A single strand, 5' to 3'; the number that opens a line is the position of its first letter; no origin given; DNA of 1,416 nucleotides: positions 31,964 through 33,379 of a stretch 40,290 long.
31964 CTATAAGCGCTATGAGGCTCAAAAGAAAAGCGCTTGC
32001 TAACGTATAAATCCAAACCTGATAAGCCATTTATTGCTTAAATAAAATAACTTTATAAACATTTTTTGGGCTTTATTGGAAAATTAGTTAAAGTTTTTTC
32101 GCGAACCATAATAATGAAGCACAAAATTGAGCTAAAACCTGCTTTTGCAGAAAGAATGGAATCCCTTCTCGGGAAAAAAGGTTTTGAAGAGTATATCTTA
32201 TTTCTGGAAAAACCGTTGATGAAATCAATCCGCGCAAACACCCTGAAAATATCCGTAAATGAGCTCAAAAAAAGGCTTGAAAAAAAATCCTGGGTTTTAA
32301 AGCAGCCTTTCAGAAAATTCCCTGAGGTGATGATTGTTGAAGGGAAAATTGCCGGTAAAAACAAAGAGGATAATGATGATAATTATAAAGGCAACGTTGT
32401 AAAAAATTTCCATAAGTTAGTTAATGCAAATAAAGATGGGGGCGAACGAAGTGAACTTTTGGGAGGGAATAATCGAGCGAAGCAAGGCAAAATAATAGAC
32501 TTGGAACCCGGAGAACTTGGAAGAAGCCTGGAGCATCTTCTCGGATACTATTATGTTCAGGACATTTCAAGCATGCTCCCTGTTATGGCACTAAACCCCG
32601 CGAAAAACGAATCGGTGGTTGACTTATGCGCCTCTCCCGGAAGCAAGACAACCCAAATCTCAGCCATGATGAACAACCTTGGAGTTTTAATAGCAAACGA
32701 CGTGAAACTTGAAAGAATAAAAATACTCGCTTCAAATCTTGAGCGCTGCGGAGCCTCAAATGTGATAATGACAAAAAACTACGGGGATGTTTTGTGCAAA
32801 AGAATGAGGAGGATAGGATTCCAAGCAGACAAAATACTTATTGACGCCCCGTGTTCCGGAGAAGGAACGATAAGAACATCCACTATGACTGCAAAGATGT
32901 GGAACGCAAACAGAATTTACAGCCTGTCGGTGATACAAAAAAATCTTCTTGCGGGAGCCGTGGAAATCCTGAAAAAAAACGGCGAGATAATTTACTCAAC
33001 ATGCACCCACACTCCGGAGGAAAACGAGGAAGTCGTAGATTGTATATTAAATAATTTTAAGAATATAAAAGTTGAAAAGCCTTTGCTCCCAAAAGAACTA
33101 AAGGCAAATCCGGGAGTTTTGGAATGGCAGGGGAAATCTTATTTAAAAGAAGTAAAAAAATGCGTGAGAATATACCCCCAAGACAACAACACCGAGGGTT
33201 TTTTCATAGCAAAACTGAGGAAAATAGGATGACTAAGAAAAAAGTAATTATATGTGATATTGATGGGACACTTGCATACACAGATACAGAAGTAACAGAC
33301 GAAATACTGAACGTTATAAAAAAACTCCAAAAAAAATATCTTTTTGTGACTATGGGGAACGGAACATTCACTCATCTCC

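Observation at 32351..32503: Third in-frame repeat-like insertion, in the Nop2/Sun RNA m5C methyltransferase, in the sense orientation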

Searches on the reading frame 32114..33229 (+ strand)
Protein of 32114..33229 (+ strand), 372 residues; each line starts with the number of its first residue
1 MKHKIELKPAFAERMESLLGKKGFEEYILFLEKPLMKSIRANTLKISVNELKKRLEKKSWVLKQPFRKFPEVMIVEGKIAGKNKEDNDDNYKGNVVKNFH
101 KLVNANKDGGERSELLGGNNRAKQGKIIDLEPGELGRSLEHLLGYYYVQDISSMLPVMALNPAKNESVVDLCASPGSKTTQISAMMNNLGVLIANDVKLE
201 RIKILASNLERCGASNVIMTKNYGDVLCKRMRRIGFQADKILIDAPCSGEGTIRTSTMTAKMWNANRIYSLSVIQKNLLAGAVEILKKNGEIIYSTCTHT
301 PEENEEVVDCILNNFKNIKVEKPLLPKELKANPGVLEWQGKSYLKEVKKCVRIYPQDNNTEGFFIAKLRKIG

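Call 15: find_homologous_proteins(query=window:32114-33229:+)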
Query window:32114-33229:+ (372 aa): 6824 proteins with E <= 0.001 among 8000 candidates; the best 120 are listed.
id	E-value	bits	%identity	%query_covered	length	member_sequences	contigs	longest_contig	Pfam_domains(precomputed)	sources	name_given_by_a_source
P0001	1.9e-243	825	100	100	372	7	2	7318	PF17125.11,PF01189.24,PF01728.26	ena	-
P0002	2.4e-132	459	60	98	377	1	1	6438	PF17125.11,PF01189.24,PF22458.2,PF01728.26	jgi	jgi:tRNA (cytosine49-C5)-methyltransferase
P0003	8.8e-132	457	57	100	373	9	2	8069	PF17125.11,PF01189.24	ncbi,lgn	-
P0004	1.5e-130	453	58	98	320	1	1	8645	PF17125.11,PF01189.24,PF01728.26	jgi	-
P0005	2.1e-129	450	56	99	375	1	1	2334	PF17125.11,PF01189.24,PF01728.26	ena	-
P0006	4.0e-129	449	57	100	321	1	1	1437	PF17125.11,PF01189.24,PF09445.17,PF01728.26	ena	-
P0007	1.7e-128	447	58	98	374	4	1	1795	PF17125.11,PF01189.24,PF22458.2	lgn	-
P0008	7.3e-128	445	57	99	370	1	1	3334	PF17125.11,PF01189.24,PF22458.2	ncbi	-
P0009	3.5e-127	442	57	100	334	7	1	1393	PF17125.11,PF01189.24,PF01728.26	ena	-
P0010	8.8e-127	441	57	98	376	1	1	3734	PF17125.11,PF01189.24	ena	-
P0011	2.2e-126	440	58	100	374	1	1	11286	PF17125.11,PF01189.24,PF01728.26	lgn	-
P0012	2.5e-126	439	55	99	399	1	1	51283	PF17125.11,PF01189.24,PF01728.26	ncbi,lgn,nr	ncbi:RsmB/NOP family class I SAM-dependent RNA methyltransferase [Candidatus Pacearchaeota archaeon]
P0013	4.2e-126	439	56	99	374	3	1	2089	PF17125.11,PF01189.24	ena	-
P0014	3.4e-125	436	55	100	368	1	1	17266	PF13847.13,PF17125.11,PF01189.24,PF22458.2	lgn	-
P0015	5.8e-125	435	56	98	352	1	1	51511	PF13847.13,PF17125.11,PF01189.24,PF01728.26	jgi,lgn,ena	-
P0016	7.5e-125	435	57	100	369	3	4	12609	PF13847.13,PF17125.11,PF01189.24,PF22458.2,PF01728.26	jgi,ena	-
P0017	7.5e-125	435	56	100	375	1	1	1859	PF17125.11,PF01189.24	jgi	jgi:tRNA (cytosine49-C5)-methyltransferase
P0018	3.9e-124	432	56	98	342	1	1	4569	PF17125.11,PF01189.24,PF22458.2,PF01728.26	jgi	-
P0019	4.4e-124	432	56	98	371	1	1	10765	PF13847.13,PF17125.11,PF01189.24,PF01728.26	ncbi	-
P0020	4.8e-124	432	57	99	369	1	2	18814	PF17125.11,PF01189.24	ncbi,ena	ncbi:MAG: NOL1/NOP2/sun family putative RNA methylase [Nanoarchaeota archaeon]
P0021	7.0e-124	431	57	99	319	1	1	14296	PF13847.13,PF17125.11,PF01189.24,PF01728.26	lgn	-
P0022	7.9e-124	431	56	100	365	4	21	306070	PF13847.13,PF17125.11,PF01189.24,PF22458.2,PF01728.26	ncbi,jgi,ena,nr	ncbi:RsmB/NOP family class I SAM-dependent RNA methyltransferase [Candidatus Pacearchaeota archaeon]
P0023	1.2e-123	431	59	100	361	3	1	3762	PF17125.11,PF01189.24,PF22458.2,PF01728.26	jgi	jgi:NOL1/NOP2/sun family putative RNA methylase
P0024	1.4e-123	430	57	98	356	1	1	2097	PF13847.13,PF17125.11,PF01189.24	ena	-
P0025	2.4e-123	430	55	98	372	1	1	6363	PF13847.13,PF17125.11,PF01189.24,PF22458.2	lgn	-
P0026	3.7e-123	429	56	100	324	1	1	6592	PF17125.11,PF01189.24,PF01728.26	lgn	-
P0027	4.1e-123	429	56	99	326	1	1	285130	PF17125.11,PF01189.24,PF01728.26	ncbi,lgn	ncbi:MAG: RsmB/NOP family class I SAM-dependent RNA methyltransferase [Candidatus Pacearchaeota arch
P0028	4.3e-123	429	56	99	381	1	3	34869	PF17125.11,PF01189.24,PF01728.26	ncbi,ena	ncbi:MAG: RsmB/NOP family class I SAM-dependent RNA methyltransferase [Nanoarchaeota archaeon]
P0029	5.1e-123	429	54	100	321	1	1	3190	PF13847.13,PF17125.11,PF01189.24,PF01728.26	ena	-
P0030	5.4e-123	429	56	100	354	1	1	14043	PF17125.11,PF01189.24,PF01728.26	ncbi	-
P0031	6.4e-123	428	55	100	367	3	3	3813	PF17125.11,PF01189.24,PF01728.26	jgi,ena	-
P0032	7.0e-123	428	55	100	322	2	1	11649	PF17125.11,PF01189.24,PF22458.2,PF01728.26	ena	-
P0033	7.7e-123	428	55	99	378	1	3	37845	PF17125.11,PF01189.24,PF01728.26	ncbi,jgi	-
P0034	7.8e-123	428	57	99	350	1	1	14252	PF17125.11,PF01189.24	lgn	-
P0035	9.7e-123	428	58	98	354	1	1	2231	PF17125.11,PF01189.24,PF22458.2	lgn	-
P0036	1.2e-122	427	55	97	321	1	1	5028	PF17125.11,PF01189.24,PF01728.26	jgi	-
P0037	1.4e-122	427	56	100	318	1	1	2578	PF17125.11,PF01189.24,PF01728.26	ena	-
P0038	1.9e-122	427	56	98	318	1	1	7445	PF17125.11,PF01189.24,PF22458.2,PF01728.26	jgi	-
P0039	3.0e-122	426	58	99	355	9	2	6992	PF17125.11,PF01189.24,PF01728.26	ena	-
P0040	4.0e-122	426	57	100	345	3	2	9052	PF17125.11,PF01189.24,PF22458.2,PF01728.26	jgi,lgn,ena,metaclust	metaclust:\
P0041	5.7e-122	425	54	98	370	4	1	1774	PF17125.11,PF01189.24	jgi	-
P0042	6.2e-122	425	58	98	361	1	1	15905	PF17125.11,PF01189.24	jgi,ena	-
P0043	8.6e-122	425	55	99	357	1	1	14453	PF17125.11,PF01189.24,PF22458.2,PF01728.26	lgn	-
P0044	1.4e-121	424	54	100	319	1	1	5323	PF13847.13,PF17125.11,PF01189.24,PF01728.26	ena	-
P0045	1.5e-121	424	56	98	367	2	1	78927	PF17125.11,PF01189.24,PF01728.26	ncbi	-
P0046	2.4e-121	423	55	99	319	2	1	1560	PF17125.11,PF01189.24,PF22458.2,PF01728.26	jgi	-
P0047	2.4e-121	423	56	98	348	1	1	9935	PF17125.11,PF01189.24,PF22458.2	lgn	-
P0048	2.7e-121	423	55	100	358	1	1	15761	PF17125.11,PF01189.24,PF01728.26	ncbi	ncbi:MAG: RsmB/NOP family class I SAM-dependent RNA methyltransferase [archaeon]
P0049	2.8e-121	423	54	100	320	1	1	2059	PF13847.13,PF17125.11,PF01189.24,PF01728.26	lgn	-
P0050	3.5e-121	423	55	98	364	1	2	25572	PF17125.11,PF01189.24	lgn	-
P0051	4.3e-121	422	56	100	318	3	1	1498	PF17125.11,PF01189.24,PF22458.2,PF01728.26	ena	-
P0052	4.7e-121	422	53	99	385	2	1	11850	PF17125.11,PF01189.24,PF01728.26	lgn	-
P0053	5.7e-121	422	53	100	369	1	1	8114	PF17125.11,PF01189.24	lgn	-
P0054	6.1e-121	422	55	99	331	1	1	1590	PF17125.11,PF01189.24,PF22458.2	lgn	-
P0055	7.4e-121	421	55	100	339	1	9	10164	PF17125.11,PF01189.24,PF22458.2,PF01728.26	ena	-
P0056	8.9e-121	421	56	98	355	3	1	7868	PF17125.11,PF01189.24,PF22458.2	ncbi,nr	ncbi:MAG TPA: RsmB/NOP family class I SAM-dependent RNA methyltransferase [Candidatus Pacearchaeota 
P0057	1.0e-120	421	55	98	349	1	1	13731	PF17125.11,PF01189.24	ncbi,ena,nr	ncbi:MAG TPA: RsmB/NOP family class I SAM-dependent RNA methyltransferase [Patescibacteria group bac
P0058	1.6e-120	420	52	98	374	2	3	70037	PF17125.11,PF01189.24,PF22458.2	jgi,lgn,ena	jgi:NOL1/NOP2/sun family putative RNA methylase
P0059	2.6e-120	420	55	100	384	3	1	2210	PF17125.11,PF01189.24,PF22458.2,PF01728.26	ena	-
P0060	2.7e-120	420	55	98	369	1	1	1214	PF17125.11,PF01189.24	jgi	jgi:NOL1/NOP2/sun family putative RNA methylase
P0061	3.0e-120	420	55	98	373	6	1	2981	PF17125.11,PF01189.24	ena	-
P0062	3.5e-120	419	54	97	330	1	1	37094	PF13847.13,PF17125.11,PF01189.24,PF22458.2,PF01728.26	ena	-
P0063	4.2e-120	419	56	100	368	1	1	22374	PF17125.11,PF01189.24,PF01728.26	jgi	-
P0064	5.2e-120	419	54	98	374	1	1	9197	PF17125.11,PF01189.24,PF22458.2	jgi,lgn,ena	-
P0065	5.2e-120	419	54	100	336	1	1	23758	PF13847.13,PF17125.11,PF01189.24,PF22458.2,PF01728.26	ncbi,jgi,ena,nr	ncbi:tRNA methyltransferase [Candidatus Pacearchaeota archaeon CG10_big_fil_rev_8_21_14_0_10_34_12]|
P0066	5.2e-120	419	56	100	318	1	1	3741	PF17125.11,PF01189.24,PF22458.2,PF01728.26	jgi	jgi:NOL1/NOP2/sun family putative RNA methylase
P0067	5.5e-120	419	55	100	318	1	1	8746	PF17125.11,PF01189.24,PF01728.26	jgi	jgi:NOL1/NOP2/sun family putative RNA methylase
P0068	6.3e-120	418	55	99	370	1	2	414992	PF17125.11,PF01189.24,PF22458.2,PF01728.26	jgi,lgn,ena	-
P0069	6.7e-120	418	55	99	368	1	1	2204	PF17125.11,PF01189.24,PF01728.26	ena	-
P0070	7.1e-120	418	55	98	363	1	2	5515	PF17125.11,PF01189.24,PF01728.26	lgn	-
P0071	7.5e-120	418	56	100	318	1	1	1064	PF17125.11,PF01189.24,PF22458.2,PF01728.26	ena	-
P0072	8.8e-120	418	56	100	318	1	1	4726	PF17125.11,PF01189.24,PF01728.26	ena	-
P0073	9.4e-120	418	57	100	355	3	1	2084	PF17125.11,PF01189.24,PF01728.26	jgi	-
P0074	9.8e-120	418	55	99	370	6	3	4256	PF17125.11,PF01189.24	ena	-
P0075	1.0e-119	418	56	98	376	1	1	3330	PF17125.11,PF01189.24,PF01728.26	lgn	-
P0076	1.1e-119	418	56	98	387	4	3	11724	PF17125.11,PF01189.24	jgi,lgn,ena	-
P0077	2.1e-119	417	55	99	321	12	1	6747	PF17125.11,PF01189.24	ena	-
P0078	2.5e-119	416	54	98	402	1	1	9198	PF13847.13,PF17125.11,PF01189.24,PF01728.26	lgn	-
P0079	2.5e-119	416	54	100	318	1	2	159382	PF17125.11,PF01189.24,PF22458.2,PF01728.26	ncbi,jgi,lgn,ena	-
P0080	2.7e-119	416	55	99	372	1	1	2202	PF17125.11,PF01189.24,PF22458.2,PF01728.26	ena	-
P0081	2.7e-119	416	53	99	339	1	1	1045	PF13847.13,PF17125.11,PF01189.24,PF01728.26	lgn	-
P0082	2.9e-119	416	55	100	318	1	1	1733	PF17125.11,PF01189.24,PF01728.26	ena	-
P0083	3.8e-119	416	56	100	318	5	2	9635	PF17125.11,PF01189.24,PF22458.2,PF01728.26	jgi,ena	jgi:NOL1/NOP2/sun family putative RNA methylase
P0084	3.8e-119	416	53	99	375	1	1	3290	PF17125.11,PF01189.24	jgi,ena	-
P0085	6.1e-119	415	55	98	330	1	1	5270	PF13847.13,PF17125.11,PF01189.24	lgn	-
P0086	6.2e-119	415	55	100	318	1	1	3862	PF17125.11,PF01189.24,PF01728.26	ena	-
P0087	9.0e-119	415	52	100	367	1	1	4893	PF17125.11,PF01189.24,PF22458.2,PF01728.26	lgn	-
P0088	9.1e-119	415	55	100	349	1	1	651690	PF17125.11,PF01189.24,PF01728.26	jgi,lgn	jgi:NOL1/NOP2/sun family putative RNA methylase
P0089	1.1e-118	414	55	100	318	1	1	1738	PF17125.11,PF01189.24,PF01728.26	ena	-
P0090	1.3e-118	414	56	99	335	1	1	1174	PF17125.11,PF01189.24,PF01728.26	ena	-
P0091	1.3e-118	414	56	99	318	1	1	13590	PF17125.11,PF01189.24,PF01728.26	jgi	-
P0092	1.3e-118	414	52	98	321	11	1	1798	PF17125.11,PF01189.24,PF01728.26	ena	-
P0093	1.4e-118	414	54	99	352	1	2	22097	PF17125.11,PF01189.24,PF01728.26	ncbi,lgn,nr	ncbi:RsmB/NOP family class I SAM-dependent RNA methyltransferase [Candidatus Pacearchaeota archaeon]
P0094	1.4e-118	414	53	98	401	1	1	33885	PF17125.11,PF01189.24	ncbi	ncbi:MAG: RsmB/NOP family class I SAM-dependent RNA methyltransferase [archaeon]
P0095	1.4e-118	414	55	99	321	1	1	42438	PF17125.11,PF01189.24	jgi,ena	-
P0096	1.5e-118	414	55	100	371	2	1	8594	PF17125.11,PF01189.24,PF22458.2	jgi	-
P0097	1.6e-118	414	55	99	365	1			PF17125.11,PF01189.24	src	-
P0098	1.7e-118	414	55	100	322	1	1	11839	PF17125.11,PF01189.24,PF22458.2,PF01728.26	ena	-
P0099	1.8e-118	414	55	100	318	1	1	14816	PF17125.11,PF01189.24,PF01728.26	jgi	-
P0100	1.8e-118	414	54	100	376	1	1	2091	PF17125.11,PF01189.24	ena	-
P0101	2.0e-118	414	57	97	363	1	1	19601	PF17125.11,PF01189.24,PF22458.2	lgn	-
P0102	2.2e-118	413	54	99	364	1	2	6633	PF17125.11,PF01189.24,PF01728.26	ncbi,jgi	-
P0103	2.4e-118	413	54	99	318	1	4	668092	PF17125.11,PF01189.24,PF01728.26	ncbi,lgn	-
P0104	2.4e-118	413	55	100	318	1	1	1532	PF17125.11,PF01189.24,PF01728.26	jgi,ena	jgi:NOL1/NOP2/sun family putative RNA methylase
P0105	2.6e-118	413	55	97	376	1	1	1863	PF13847.13,PF17125.11,PF01189.24,PF01728.26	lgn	-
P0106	3.0e-118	413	55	98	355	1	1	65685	PF17125.11,PF01189.24,PF01728.26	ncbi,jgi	jgi:NOL1/NOP2/sun family putative RNA methylase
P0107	3.1e-118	413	55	100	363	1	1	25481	PF17125.11,PF01189.24,PF01728.26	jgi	-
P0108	3.5e-118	413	53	99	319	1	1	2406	PF17125.11,PF01189.24,PF22458.2,PF01728.26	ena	-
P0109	4.0e-118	413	56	98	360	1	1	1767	PF17125.11,PF01189.24,PF22458.2,PF01728.26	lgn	-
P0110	4.2e-118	412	54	99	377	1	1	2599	PF17125.11,PF01189.24,PF01728.26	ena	-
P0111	4.4e-118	412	55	98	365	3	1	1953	PF17125.11,PF01189.24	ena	-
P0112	4.7e-118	412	53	100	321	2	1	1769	PF17125.11,PF01189.24,PF22458.2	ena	-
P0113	5.0e-118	412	55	98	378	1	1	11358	PF17125.11,PF01189.24,PF22458.2,PF01728.26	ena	-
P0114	6.5e-118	412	55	98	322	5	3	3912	PF17125.11,PF01189.24,PF01728.26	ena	-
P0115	7.7e-118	412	52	100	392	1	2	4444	PF13847.13,PF17125.11,PF01189.24,PF01728.26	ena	-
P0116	1.2e-117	411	55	100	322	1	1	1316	PF17125.11,PF01189.24,PF01728.26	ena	-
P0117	1.5e-117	411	53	98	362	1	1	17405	PF17125.11,PF01189.24,PF01728.26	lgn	-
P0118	1.7e-117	410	53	98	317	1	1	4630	PF17125.11,PF01189.24,PF01728.26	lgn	-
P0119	1.8e-117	410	55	100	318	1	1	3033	PF17125.11,PF01189.24,PF01728.26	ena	-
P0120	2.2e-117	410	53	98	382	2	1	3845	PF17125.11,PF01189.24,PF01728.26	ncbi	-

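Call 16: find_encoding_contigs(protein=window:32114-33229:+, flank=10000, max_places=6)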
Protein window:32114-33229:+ (372 aa): 18 contigs read that carry it; 6 places shown.
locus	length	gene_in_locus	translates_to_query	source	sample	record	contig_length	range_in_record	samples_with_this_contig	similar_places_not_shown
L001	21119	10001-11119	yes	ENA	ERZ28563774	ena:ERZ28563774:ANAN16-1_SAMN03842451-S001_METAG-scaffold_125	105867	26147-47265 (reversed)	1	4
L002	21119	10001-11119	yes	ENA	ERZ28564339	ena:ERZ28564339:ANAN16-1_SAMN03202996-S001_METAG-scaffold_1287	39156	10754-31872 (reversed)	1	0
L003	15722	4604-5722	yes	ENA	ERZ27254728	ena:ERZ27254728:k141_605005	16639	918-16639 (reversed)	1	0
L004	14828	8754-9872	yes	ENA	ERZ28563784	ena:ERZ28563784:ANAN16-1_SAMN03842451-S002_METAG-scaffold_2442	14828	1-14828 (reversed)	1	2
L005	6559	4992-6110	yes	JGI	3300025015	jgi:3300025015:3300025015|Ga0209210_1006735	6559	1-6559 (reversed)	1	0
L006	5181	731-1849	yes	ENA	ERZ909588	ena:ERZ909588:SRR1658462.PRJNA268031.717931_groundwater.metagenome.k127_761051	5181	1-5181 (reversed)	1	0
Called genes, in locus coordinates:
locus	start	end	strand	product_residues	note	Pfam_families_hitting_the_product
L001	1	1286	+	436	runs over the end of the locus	PF01935:DUF87, PF05872:HerA_C (faint), PF00004:AAA (faint), PF05707:Zot (faint)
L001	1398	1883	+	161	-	-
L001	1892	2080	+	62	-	-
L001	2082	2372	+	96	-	-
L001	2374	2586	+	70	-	-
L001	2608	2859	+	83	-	-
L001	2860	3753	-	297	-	PF25133:TYW2_N_2, PF02475:TRM5-TYW2_MTfase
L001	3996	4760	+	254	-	-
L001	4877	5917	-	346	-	PF00752:XPG_N, PF00867:XPG_I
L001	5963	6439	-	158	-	-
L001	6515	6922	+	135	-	-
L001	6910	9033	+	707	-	PF03104:DNA_pol_B_exo1, PF10108:DNA_pol_B_exo2 (faint), PF00136:DNA_pol_B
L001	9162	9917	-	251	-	PF02535:Zip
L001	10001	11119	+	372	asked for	PF17125:Methyltr_RsmF_N, PF01189:Methyltr_RsmB-F, PF01728:FtsJ (weak)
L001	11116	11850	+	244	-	PF08282:Hydrolase_3, PF03332:PMM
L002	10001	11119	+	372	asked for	PF17125:Methyltr_RsmF_N, PF01189:Methyltr_RsmB-F, PF01728:FtsJ (weak)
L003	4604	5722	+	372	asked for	PF17125:Methyltr_RsmF_N, PF01189:Methyltr_RsmB-F, PF01728:FtsJ (weak)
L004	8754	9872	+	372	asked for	PF17125:Methyltr_RsmF_N, PF01189:Methyltr_RsmB-F, PF01728:FtsJ (weak)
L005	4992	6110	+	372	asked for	PF17125:Methyltr_RsmF_N, PF01189:Methyltr_RsmB-F, PF01728:FtsJ (weak)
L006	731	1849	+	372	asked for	PF17125:Methyltr_RsmF_N, PF01189:Methyltr_RsmB-F, PF01728:FtsJ (weak)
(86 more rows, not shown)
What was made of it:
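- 32114..33232 (+): Gene for an archaeal RsmF/Trm4 (Nop2/Sun)-family RNA m5C methyltransferase, 372 aa. Pfam PF17125 + PF01189 (calls 15, 16).
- On RsmB/RsmF/Nop2-Sun RNA m5C methyltransferases (host gene): Pfam hits (calls 15, 16).
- Checked: It encodes PF17125 + PF01189 (calls 15, 16).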

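Call 27: find_related_loci(query=A1, collection=genome_contigs, flank=10000)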
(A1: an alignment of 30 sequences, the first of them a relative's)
Query A1 (372 aa) in genome_contigs; peptide patterns used: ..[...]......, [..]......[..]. (x = any residue, [..] = any of these).
600 stretches matched a pattern (row limit reached: there are more); 599 encode a relative of the query (tblastn E <= 1e-3); the best 80 are kept; 80 distinct loci.
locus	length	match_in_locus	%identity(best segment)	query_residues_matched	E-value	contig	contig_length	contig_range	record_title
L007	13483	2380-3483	55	1-371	2e-132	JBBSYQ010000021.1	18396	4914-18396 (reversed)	MAG: Nanoarchaeota archaeon isolate H14-bin003_1 H14_bin003_1_000000000021, whole genome shotgun sequence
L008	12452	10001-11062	56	1-371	2e-128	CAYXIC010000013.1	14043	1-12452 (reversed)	MAG TPA_asm: Candidatus Woesearchaeota archaeon isolate binchicken_co110_96 genome assembly, contig: NODE_9417_length_14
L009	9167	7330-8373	57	4-371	4e-123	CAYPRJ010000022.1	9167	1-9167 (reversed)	MAG TPA_asm: Candidatus Woesearchaeota archaeon isolate SRP141376_co1_231 genome assembly, contig: NODE_13624_length_916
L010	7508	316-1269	53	1-370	4e-119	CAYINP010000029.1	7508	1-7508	MAG TPA_asm: Candidatus Woesearchaeota archaeon isolate ERP119705_co25_648 genome assembly, contig: NODE_10572_length_75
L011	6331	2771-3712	50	6-371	9e-113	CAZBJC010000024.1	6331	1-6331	MAG TPA_asm: Candidatus Woesearchaeota archaeon isolate binchicken_co256_53 genome assembly, contig: NODE_37484_length_6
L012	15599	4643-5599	50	1-371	2e-111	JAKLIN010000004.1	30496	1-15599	MAG: Nanoarchaeota archaeon isolate RA.bin88 RA.bin88_4, whole genome shotgun sequence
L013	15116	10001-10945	49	6-371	1e-110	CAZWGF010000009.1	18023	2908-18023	MAG TPA_asm: Candidatus Woesearchaeota archaeon isolate SRP104257_co1_234 genome assembly, contig: NODE_1808_length_1802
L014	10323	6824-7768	49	6-371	2e-109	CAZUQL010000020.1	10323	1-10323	MAG TPA_asm: Candidatus Woesearchaeota archaeon isolate SRP178699_co1_470 genome assembly, contig: NODE_8925_length_1032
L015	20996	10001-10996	49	5-371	6e-104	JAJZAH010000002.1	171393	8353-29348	MAG: Nanoarchaeota archaeon isolate FK5.bin88 NODE_57_length_171393_cov_1.824180, whole genome shotgun sequence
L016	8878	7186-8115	47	9-372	8e-104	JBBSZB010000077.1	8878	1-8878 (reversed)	MAG: Nanoarchaeota archaeon isolate H51-bin106_1 H51_bin106_1_000000000077, whole genome shotgun sequence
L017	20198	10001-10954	48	1-371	3e-102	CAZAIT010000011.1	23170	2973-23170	MAG TPA_asm: Candidatus Woesearchaeota archaeon isolate binchicken_co181_108 genome assembly, contig: NODE_3297_length_2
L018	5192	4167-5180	48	2-372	1e-100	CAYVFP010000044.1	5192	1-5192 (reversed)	MAG TPA_asm: Candidatus Woesearchaeota archaeon isolate SRP252850_co1_307 genome assembly, contig: NODE_29680_length_519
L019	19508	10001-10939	45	2-368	4e-99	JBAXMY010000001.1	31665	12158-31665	MAG: archaeon isolate ELA465 MAG465_1, whole genome shotgun sequence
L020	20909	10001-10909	48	8-366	8e-99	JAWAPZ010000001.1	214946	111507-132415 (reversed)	MAG: Candidatus Pacearchaeota archaeon isolate SZTDM-2_201709_bins_215 SZTDM-2_201709_bins_215_scaffold_1, whole genome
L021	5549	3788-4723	47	4-369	6e-97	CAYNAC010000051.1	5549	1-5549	MAG TPA_asm: Candidatus Woesearchaeota archaeon isolate binchicken_co105_174 genome assembly, contig: NODE_19776_length_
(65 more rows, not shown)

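Call 30: find_encoding_contigs(protein=P0014, flank=10000, max_places=1)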
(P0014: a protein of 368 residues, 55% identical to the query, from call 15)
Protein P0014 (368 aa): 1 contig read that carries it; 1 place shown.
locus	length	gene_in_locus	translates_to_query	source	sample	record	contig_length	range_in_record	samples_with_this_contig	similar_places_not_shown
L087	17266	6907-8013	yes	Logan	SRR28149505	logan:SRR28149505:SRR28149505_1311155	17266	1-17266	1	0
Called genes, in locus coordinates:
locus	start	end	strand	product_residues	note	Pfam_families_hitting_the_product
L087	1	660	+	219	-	?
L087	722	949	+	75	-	-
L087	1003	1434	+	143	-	-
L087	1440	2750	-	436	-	PF01935:DUF87, PF05872:HerA_C (faint)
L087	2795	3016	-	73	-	-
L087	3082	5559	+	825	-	PF03104:DNA_pol_B_exo1, PF10108:DNA_pol_B_exo2 (weak), PF00136:DNA_pol_B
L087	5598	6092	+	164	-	-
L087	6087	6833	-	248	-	PF02535:Zip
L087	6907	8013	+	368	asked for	PF17125:Methyltr_RsmF_N, PF22458:RsmF-B_ferredox, PF01189:Methyltr_RsmB-F, PF13847:Methyltransf_31 (weak)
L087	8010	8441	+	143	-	PF01467:CTP_transf_like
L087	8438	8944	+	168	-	PF13636:Methyltranf_PUA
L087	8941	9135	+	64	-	-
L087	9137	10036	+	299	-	PF00557:Peptidase_M24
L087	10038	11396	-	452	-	PF00375:SDF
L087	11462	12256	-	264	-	-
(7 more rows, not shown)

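Call 31: find_encoding_contigs(protein=P0010, flank=10000, max_places=1)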
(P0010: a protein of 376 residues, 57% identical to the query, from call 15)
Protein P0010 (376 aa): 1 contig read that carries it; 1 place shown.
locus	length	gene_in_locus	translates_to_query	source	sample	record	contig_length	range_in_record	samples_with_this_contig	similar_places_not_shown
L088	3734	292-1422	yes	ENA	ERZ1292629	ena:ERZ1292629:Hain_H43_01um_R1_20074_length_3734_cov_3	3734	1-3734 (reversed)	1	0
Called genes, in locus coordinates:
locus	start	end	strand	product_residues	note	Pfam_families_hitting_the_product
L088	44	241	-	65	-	-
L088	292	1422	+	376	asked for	PF17125:Methyltr_RsmF_N (weak), PF01189:Methyltr_RsmB-F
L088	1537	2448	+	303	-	-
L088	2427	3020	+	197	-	-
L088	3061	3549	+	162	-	PF13636:Methyltranf_PUA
